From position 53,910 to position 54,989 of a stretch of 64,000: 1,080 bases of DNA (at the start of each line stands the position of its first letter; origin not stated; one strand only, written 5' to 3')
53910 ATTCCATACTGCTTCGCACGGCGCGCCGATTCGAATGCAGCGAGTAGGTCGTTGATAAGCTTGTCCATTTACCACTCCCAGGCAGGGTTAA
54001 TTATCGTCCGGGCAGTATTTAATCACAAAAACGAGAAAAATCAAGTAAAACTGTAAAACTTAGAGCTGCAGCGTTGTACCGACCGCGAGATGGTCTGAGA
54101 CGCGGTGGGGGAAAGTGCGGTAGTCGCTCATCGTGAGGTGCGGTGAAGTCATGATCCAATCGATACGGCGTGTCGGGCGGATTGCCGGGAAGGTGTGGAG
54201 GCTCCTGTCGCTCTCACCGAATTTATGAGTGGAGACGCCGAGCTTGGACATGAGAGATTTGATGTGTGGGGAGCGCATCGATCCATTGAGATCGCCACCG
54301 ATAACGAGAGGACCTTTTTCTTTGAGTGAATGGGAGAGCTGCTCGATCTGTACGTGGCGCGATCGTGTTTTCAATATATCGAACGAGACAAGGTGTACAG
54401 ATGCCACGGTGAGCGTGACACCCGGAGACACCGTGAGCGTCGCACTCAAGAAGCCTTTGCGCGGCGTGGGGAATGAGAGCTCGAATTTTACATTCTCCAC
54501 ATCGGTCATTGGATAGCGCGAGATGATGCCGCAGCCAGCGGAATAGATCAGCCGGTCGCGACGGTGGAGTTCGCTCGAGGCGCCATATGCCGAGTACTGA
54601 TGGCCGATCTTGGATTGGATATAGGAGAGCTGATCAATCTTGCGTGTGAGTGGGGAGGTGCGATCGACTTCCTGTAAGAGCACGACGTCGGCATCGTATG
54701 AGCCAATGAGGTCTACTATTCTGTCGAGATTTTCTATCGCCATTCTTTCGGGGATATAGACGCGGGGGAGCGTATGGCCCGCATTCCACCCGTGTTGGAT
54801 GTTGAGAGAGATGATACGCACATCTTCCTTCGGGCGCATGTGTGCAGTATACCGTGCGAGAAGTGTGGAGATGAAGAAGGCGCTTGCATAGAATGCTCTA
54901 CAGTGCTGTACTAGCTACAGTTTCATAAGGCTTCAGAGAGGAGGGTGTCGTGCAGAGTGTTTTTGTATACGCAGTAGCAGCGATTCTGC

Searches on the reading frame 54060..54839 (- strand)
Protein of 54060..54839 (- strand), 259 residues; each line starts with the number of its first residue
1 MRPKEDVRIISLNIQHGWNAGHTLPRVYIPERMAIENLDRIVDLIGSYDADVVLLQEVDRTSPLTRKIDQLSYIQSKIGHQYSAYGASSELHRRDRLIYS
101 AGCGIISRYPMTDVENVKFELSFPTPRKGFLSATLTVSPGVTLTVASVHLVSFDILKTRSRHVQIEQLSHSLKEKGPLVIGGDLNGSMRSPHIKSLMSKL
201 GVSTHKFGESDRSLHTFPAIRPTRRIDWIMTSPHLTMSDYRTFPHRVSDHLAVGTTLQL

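Call 3: search_protein_families(library=pfam, proteins=[window:54060-54839:-], max_evalue=0.01)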
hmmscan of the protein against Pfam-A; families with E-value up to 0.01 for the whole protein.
window:54060-54839:- (259 aa): 2 families
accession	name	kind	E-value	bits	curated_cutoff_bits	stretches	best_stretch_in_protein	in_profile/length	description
PF03372.29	Exo_endo_phos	-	2.2e-21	77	24.5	1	11-250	2-225/225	Endonuclease/Exonuclease/phosphatase family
PF23226.1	Exo_endo_phos_PGAP2IP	-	0.0017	18.1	27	1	36-174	21-147/239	PGAP2IP, C-terminal nuclease-like domain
